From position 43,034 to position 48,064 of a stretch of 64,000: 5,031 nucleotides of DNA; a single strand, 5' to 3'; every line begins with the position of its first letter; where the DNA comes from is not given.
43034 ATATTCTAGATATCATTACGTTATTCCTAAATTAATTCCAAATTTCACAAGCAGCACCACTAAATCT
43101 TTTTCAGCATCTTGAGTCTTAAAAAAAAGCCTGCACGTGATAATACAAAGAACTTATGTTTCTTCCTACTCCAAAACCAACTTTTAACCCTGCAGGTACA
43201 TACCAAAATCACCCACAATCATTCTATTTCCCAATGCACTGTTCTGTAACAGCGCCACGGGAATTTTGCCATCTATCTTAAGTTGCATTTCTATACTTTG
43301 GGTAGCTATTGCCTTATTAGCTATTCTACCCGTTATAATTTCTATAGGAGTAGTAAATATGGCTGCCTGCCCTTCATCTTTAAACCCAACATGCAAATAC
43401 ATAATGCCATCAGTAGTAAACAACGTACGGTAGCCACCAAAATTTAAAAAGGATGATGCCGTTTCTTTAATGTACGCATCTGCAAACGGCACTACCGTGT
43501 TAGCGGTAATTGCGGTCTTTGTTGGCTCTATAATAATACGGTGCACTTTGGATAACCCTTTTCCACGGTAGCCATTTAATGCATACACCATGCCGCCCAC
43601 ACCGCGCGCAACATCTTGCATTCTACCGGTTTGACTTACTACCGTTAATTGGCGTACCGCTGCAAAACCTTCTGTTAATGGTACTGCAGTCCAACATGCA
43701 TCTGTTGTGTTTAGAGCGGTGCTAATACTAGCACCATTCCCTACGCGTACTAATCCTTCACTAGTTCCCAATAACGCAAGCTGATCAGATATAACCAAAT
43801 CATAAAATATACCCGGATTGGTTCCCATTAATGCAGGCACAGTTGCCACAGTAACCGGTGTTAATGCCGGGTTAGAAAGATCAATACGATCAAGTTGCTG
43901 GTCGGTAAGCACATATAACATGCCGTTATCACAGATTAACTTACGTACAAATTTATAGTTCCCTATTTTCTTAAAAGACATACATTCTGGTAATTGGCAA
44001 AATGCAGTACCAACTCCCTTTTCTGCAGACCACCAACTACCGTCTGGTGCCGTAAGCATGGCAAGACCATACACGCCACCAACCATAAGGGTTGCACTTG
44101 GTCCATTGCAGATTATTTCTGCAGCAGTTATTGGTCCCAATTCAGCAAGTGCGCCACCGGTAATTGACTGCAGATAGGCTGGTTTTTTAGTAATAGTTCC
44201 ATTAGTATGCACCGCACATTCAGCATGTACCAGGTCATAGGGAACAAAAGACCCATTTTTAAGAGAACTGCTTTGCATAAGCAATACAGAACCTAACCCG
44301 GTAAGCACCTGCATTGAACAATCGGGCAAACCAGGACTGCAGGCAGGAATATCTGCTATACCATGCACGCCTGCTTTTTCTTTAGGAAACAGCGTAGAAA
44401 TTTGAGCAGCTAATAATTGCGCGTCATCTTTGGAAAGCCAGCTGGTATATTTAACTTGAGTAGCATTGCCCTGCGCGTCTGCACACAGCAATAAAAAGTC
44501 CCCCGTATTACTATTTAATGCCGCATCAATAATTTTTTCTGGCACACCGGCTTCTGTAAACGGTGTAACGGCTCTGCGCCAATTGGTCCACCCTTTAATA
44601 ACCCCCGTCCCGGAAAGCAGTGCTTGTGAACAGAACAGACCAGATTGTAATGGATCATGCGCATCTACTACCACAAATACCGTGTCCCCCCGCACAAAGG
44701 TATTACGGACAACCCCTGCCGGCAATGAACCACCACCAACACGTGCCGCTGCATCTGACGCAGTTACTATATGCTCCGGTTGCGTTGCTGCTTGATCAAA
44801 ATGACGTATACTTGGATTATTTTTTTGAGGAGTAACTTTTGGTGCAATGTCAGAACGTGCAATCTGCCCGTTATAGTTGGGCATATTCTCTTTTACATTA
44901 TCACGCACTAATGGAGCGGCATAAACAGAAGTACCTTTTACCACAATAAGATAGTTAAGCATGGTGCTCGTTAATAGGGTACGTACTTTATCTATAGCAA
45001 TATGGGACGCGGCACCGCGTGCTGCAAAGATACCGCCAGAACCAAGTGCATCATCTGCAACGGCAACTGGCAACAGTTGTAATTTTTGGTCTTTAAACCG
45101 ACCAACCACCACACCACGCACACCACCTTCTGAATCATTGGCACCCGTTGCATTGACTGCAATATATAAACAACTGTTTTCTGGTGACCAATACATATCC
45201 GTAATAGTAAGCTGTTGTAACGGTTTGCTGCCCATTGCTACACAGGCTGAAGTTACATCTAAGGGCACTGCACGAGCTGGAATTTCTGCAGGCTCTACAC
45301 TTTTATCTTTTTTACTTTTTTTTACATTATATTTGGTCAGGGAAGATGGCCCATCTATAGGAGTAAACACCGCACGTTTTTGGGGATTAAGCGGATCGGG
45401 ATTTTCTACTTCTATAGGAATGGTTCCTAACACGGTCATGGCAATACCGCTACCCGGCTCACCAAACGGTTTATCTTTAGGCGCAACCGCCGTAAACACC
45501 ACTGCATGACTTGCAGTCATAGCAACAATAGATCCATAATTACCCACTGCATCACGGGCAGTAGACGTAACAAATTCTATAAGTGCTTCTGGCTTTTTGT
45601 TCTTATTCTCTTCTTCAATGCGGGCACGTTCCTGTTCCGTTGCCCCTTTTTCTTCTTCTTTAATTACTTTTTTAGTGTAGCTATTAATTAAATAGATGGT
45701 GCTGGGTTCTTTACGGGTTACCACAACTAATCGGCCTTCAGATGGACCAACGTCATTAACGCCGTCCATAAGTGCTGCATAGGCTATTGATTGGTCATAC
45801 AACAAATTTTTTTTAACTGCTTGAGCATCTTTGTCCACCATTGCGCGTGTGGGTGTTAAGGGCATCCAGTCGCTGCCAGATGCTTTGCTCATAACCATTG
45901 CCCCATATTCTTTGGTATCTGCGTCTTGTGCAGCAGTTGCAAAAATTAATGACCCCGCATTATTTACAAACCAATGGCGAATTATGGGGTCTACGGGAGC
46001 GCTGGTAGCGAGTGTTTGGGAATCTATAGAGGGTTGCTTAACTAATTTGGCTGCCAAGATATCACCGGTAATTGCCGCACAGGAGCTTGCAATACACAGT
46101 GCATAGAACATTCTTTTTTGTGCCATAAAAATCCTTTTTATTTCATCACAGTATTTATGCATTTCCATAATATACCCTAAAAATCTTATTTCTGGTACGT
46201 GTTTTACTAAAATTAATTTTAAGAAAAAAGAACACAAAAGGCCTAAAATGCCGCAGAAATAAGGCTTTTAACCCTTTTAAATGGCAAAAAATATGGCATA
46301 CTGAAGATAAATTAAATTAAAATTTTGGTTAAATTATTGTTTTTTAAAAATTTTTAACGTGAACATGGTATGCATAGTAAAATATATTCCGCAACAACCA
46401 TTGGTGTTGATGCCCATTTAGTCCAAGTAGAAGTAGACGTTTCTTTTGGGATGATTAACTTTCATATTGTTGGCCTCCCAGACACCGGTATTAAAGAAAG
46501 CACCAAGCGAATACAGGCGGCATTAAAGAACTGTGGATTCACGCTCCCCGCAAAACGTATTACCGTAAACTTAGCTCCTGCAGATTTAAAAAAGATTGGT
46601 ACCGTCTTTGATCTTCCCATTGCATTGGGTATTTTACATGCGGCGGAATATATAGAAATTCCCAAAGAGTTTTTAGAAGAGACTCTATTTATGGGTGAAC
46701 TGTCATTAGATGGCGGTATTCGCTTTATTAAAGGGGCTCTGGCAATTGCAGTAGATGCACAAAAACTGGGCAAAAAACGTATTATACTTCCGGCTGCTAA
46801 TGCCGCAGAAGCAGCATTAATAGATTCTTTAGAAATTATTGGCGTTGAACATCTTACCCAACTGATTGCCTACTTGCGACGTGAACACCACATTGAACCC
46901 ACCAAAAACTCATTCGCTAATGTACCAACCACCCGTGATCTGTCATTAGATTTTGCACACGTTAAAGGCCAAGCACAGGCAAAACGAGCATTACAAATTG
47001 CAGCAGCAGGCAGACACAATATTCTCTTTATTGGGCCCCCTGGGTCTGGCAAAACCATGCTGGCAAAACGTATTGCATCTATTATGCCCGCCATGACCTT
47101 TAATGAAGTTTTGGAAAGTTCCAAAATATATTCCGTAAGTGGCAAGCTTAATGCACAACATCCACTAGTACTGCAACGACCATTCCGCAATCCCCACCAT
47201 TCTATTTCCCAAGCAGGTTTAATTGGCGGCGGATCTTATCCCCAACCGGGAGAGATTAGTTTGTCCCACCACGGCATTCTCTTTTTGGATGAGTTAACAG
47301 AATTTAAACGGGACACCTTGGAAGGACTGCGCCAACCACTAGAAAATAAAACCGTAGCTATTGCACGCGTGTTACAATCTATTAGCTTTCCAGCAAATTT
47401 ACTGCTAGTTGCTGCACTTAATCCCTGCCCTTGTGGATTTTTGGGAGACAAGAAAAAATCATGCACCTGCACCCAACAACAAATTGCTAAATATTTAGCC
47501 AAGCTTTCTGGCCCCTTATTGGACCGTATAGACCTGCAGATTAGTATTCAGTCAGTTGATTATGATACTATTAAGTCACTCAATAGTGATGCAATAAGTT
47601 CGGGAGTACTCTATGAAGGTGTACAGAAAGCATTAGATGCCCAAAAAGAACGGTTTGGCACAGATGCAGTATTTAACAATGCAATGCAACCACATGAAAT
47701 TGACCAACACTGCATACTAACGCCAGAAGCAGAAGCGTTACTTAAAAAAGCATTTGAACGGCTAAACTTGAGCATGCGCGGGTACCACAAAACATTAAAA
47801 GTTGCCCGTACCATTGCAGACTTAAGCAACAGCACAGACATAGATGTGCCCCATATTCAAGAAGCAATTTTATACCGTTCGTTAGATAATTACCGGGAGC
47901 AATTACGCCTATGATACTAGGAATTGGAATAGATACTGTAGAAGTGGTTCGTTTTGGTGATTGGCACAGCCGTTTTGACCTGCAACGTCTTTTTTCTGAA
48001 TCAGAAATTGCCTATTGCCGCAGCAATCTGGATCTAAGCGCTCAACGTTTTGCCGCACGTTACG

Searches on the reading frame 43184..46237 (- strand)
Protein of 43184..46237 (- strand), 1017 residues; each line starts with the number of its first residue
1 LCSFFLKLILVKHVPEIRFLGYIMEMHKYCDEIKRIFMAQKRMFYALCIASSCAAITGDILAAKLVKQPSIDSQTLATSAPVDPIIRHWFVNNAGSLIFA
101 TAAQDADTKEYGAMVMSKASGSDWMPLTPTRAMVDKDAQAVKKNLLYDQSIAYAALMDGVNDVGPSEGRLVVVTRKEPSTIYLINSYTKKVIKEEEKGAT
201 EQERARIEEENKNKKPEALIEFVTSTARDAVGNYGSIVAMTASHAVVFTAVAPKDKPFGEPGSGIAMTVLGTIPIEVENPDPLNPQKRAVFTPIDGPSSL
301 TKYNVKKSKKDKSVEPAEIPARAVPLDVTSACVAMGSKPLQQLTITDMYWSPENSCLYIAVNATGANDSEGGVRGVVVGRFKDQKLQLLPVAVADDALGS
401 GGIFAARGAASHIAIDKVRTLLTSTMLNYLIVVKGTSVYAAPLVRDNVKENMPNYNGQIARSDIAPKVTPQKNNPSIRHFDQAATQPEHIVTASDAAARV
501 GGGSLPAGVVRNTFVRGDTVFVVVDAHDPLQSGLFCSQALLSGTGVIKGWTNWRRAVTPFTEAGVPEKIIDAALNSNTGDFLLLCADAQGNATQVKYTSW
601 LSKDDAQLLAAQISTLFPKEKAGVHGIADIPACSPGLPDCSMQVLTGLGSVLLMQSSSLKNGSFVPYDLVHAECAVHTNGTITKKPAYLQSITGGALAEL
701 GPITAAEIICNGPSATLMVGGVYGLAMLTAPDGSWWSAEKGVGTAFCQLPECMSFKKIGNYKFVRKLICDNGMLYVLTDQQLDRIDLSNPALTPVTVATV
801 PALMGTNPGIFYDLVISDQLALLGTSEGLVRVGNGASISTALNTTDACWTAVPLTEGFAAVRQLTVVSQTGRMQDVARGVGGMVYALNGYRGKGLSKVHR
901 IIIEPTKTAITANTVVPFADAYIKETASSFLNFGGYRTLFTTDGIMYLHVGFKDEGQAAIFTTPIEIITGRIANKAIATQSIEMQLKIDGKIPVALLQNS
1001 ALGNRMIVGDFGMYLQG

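Call 12: search_protein_families(library=pfam, proteins=[window:43184-46237:-], max_evalue=0.01)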
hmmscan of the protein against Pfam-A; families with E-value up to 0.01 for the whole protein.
window:43184-46237:- (1017 aa): 0 families

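Call 80: search_solved_structures(query=A4, max_evalue=1)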
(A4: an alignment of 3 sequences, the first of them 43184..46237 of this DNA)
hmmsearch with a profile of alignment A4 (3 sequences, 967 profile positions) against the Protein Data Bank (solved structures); distinct sequences matched with E-value up to 1: 1.
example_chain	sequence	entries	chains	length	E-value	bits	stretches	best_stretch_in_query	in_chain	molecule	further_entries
5jri_A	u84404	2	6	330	0.72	11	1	418-531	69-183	Pyridine nucleotide-disulfide oxidoreductase | Slr0600 protein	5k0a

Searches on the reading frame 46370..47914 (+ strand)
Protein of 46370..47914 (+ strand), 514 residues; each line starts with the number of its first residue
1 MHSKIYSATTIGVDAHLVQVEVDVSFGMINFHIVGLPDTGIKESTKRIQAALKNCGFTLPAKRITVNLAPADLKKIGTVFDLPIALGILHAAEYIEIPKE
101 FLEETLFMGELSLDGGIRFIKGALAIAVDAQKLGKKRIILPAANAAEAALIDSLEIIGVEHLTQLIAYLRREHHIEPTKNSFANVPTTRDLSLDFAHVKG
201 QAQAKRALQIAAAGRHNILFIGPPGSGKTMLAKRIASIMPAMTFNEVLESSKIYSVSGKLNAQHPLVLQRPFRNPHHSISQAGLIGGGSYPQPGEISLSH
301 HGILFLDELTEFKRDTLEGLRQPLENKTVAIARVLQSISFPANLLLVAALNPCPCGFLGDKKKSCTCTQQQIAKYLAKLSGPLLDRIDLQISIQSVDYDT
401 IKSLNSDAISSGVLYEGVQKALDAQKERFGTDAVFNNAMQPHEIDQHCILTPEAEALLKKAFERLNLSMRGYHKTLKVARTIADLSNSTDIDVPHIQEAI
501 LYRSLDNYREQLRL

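Call 12: search_protein_families(library=pfam, proteins=[window:46370-47914:+], max_evalue=0.01)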
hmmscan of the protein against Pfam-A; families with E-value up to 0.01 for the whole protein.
window:46370-47914:+ (514 aa): 19 families
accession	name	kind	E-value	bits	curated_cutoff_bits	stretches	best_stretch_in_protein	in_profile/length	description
PF01078.27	Mg_chelatase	-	2.5e-93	311.6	20.3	1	194-399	1-205/207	Magnesium chelatase, subunit ChlI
PF13541.12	ChlI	-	1.7e-44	151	27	1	20-144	1-121/121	Subunit ChlI of Mg-chelatase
PF13335.12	Mg_chelatase_C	-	3.6e-28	98.4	26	1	410-503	3-94/94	Magnesium chelatase, subunit ChlI C-terminal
PF07728.20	AAA_5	-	8.7e-10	39.2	22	1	217-354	1-125/139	AAA domain (dynein-related subfamily)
PF00493.29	MCM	-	8.1e-09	35.4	23.3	1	292-394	113-205/224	MCM P-loop domain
PF00004.35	AAA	-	6.7e-06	27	21.2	1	218-248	1-30/131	ATPase family associated with various cellular activities (AAA)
PF00158.32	Sigma54_activat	-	8.2e-06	26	20.2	0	287-351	80-142/168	Sigma-54 interaction domain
PF05496.18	RuvB_N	-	0.00026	21.2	27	0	199-240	10-58/159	Holliday junction DNA helicase RuvB P-loop domain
PF20030.5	bpMoxR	-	0.00028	20.5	27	1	207-248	23-64/205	MoxR domain in the MoxR-vWA-beta-propeller ternary systems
PF13401.12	AAA_22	-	0.00085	20.1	27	0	215-237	5-27/130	AAA domain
PF14532.12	Sigma54_activ_2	-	0.0036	18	25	0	205-236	11-42/138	Sigma-54 interaction domain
PF13191.12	AAA_16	-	0.0047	17.9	32.6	0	204-237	12-46/167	AAA ATPase domain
PF12775.13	AAA_7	-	0.0047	16.9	25.8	0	206-243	24-61/181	P-loop containing dynein motor region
PF20720.3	nSTAND3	-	0.0048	17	27.2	1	207-239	10-41/155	Novel STAND NTPase 3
PF05729.18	NACHT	-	0.0054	17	26.7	0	218-240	3-25/167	NACHT domain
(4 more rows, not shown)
